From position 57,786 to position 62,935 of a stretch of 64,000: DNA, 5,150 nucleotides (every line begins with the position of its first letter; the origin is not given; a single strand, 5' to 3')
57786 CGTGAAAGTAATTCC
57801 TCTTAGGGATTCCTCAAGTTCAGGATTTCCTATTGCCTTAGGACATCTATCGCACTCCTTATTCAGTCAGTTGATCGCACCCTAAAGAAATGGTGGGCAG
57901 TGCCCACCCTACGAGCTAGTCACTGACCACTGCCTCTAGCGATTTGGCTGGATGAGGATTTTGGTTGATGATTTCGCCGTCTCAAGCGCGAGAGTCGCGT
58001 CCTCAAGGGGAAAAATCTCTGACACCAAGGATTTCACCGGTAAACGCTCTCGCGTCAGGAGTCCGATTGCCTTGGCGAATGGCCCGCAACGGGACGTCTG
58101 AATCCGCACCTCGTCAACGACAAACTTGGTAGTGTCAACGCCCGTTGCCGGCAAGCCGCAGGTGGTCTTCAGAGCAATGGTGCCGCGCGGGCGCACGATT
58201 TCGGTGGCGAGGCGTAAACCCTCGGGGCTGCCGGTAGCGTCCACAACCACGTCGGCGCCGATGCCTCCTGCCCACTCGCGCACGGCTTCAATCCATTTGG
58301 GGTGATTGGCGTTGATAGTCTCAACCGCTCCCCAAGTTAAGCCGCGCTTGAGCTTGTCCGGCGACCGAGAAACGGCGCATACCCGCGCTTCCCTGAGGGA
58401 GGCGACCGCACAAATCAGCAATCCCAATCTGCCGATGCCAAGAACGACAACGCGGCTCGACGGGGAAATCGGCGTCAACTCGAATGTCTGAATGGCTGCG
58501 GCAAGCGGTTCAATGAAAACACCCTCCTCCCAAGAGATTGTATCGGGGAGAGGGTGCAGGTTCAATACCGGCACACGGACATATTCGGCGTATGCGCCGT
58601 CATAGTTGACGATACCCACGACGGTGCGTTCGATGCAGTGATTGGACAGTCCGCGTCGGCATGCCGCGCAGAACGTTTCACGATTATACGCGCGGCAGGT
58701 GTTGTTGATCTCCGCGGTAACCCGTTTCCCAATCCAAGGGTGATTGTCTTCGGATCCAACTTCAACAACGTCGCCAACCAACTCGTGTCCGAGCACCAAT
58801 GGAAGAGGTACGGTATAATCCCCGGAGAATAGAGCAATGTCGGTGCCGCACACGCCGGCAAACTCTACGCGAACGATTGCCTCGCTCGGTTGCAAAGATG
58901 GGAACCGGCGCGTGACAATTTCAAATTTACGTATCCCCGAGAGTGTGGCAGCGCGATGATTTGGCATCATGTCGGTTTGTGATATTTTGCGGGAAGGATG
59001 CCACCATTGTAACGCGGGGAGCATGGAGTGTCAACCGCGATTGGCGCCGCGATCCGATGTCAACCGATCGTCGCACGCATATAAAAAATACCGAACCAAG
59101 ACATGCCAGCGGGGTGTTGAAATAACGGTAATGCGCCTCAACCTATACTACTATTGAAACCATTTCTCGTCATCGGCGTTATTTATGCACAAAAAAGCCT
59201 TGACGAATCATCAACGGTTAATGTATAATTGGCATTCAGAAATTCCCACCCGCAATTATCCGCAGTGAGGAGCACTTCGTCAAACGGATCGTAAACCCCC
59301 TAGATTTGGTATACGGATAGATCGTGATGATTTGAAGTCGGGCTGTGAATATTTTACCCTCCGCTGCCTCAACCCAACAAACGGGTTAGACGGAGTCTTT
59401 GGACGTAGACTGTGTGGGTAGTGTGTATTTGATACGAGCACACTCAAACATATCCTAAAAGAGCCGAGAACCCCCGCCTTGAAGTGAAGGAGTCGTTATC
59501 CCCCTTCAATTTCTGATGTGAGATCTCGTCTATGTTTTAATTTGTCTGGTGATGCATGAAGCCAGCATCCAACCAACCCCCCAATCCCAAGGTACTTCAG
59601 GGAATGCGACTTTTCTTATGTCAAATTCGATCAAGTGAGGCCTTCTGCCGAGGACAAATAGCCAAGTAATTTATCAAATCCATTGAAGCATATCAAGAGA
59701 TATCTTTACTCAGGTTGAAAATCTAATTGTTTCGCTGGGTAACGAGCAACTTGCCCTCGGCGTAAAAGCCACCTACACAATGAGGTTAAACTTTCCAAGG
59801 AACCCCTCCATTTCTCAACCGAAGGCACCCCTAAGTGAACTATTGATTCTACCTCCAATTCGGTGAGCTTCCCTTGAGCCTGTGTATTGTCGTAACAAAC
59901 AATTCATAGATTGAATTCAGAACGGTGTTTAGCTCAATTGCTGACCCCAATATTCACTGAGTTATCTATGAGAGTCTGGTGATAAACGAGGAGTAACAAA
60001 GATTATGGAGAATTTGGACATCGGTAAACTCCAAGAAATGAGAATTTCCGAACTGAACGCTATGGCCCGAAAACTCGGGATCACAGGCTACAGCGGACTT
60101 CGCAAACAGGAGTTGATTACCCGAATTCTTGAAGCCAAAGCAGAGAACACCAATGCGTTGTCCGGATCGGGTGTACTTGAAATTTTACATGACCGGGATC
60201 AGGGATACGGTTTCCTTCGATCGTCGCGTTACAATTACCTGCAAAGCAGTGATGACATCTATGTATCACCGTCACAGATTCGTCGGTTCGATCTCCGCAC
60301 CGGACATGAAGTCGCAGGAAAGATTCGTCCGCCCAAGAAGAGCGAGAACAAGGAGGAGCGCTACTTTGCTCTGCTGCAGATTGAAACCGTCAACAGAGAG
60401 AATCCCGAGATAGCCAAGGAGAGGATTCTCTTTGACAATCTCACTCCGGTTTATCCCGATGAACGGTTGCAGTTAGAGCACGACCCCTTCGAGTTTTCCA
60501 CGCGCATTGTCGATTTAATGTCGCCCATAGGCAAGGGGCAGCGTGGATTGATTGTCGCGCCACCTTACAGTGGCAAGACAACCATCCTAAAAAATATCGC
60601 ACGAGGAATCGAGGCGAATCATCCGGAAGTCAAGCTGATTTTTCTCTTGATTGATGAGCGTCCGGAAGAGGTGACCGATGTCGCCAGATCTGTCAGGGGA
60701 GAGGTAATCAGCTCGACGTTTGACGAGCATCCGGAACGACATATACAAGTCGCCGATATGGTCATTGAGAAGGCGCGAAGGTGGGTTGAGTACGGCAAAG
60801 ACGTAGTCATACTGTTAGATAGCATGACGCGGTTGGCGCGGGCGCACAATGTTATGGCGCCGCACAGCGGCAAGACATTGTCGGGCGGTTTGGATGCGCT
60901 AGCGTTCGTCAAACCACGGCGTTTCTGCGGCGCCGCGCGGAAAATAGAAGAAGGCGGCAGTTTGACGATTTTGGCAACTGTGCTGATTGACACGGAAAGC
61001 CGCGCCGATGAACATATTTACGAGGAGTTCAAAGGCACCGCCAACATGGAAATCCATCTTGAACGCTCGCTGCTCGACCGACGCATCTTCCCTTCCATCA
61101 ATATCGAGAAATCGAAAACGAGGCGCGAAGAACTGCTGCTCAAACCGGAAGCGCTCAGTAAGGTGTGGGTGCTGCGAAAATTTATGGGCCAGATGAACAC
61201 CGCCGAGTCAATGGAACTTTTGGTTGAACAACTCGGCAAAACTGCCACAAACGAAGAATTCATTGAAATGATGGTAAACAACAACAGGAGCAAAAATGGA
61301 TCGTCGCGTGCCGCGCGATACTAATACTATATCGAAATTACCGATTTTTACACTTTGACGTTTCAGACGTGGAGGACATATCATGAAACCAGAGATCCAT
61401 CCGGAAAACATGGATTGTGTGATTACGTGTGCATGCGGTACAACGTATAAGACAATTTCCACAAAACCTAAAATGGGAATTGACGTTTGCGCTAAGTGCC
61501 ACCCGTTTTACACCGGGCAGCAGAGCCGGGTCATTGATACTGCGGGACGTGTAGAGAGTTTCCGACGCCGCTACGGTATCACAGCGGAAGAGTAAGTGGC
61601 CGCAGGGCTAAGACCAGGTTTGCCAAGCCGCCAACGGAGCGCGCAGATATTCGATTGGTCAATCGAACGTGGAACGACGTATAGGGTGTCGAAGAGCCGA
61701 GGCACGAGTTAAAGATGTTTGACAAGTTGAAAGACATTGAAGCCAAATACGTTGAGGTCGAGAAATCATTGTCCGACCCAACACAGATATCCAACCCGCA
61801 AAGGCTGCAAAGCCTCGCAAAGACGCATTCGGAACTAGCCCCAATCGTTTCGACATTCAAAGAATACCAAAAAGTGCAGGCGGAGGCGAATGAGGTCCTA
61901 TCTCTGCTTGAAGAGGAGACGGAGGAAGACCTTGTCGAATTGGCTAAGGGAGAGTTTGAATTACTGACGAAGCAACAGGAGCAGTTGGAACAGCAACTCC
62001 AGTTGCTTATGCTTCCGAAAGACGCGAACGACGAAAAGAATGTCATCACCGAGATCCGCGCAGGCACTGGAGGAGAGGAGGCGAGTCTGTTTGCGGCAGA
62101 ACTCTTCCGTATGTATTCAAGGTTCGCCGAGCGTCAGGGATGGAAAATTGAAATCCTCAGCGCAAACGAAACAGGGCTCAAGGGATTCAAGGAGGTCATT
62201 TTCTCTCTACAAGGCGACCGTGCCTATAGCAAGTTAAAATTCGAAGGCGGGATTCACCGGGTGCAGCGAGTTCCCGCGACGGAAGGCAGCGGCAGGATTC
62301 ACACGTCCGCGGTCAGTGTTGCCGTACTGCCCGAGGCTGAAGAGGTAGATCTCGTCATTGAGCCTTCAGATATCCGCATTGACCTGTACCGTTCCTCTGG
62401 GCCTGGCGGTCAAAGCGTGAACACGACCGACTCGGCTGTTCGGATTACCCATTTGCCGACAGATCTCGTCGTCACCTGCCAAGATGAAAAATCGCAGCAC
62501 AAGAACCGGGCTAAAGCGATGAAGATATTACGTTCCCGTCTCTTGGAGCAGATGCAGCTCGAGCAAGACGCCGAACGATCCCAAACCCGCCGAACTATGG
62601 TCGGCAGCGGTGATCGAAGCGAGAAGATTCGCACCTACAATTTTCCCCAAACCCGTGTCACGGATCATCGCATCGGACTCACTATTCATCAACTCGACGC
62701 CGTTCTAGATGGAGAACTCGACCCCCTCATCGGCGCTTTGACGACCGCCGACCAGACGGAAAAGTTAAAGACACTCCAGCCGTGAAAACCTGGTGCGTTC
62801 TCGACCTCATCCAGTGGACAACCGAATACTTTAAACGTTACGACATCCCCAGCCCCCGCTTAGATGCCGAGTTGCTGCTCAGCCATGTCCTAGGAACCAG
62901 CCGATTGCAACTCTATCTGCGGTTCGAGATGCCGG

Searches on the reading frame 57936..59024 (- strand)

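Call 87: search_protein_families(library=pfam, proteins=[window:57936-59024:-], max_evalue=0.00001)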
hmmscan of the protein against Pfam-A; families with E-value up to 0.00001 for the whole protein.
window:57936-59024:- (362 aa): 2 families
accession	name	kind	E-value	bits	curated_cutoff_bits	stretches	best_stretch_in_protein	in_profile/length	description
PF08240.17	ADH_N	-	1.4e-26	93.2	23.5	1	46-161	2-104/104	Alcohol dehydrogenase GroES-like domain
PF00107.32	ADH_zinc_N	-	1.2e-18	67.8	31.8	1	200-315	2-116/129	Zinc-binding dehydrogenase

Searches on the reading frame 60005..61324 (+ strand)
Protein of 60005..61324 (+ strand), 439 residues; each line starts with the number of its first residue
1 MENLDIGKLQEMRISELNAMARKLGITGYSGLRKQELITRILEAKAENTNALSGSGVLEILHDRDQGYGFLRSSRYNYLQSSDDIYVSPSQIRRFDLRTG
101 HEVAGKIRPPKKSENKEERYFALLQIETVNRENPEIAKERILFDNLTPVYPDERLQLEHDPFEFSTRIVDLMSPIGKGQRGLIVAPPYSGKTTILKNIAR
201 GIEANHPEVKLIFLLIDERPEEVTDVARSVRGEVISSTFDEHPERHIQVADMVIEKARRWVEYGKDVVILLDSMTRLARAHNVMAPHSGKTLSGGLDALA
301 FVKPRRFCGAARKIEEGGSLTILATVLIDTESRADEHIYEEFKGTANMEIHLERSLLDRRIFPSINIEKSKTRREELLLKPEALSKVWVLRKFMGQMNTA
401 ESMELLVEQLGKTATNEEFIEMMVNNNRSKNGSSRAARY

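Call 87: search_protein_families(library=pfam, proteins=[window:60005-61324:+], max_evalue=0.00001)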
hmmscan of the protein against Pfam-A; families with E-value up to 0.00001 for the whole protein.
window:60005-61324:+ (439 aa): 3 families
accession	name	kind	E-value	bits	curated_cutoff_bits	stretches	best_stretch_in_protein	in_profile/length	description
PF07497.18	Rho_RNA_bind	-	7e-29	99.9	27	1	55-135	2-73/73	Rho termination factor, RNA-binding domain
PF00006.31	ATP-synt_ab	-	3.8e-27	95.8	29.5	1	167-370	3-211/213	ATP synthase alpha/beta family, nucleotide-binding domain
PF07498.18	Rho_N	-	3.8e-15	56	24.9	1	9-48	2-41/43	Rho termination factor, N-terminal domain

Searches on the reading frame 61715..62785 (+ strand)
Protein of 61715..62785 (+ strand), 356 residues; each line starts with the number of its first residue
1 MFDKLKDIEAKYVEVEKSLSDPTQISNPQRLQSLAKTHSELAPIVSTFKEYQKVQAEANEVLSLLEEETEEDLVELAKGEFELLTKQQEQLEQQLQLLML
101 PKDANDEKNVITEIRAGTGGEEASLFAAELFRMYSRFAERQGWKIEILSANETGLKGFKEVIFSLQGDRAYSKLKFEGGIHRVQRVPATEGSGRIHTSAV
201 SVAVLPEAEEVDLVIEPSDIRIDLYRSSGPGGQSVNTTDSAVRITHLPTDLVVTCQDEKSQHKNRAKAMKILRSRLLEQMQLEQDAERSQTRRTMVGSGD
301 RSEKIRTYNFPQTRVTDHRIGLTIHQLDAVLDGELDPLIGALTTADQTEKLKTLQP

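Call 87: search_protein_families(library=pfam, proteins=[window:61715-62785:+], max_evalue=0.00001)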
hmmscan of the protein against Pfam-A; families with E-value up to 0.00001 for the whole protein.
window:61715-62785:+ (356 aa): 2 families
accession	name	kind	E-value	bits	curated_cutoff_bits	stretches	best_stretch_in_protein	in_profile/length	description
PF03462.23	PCRF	-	4.9e-71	239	24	1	8-202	1-194/194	PCRF domain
PF00472.26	RF-1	-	1e-43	148.4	35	1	210-319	2-116/116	RF-1 domain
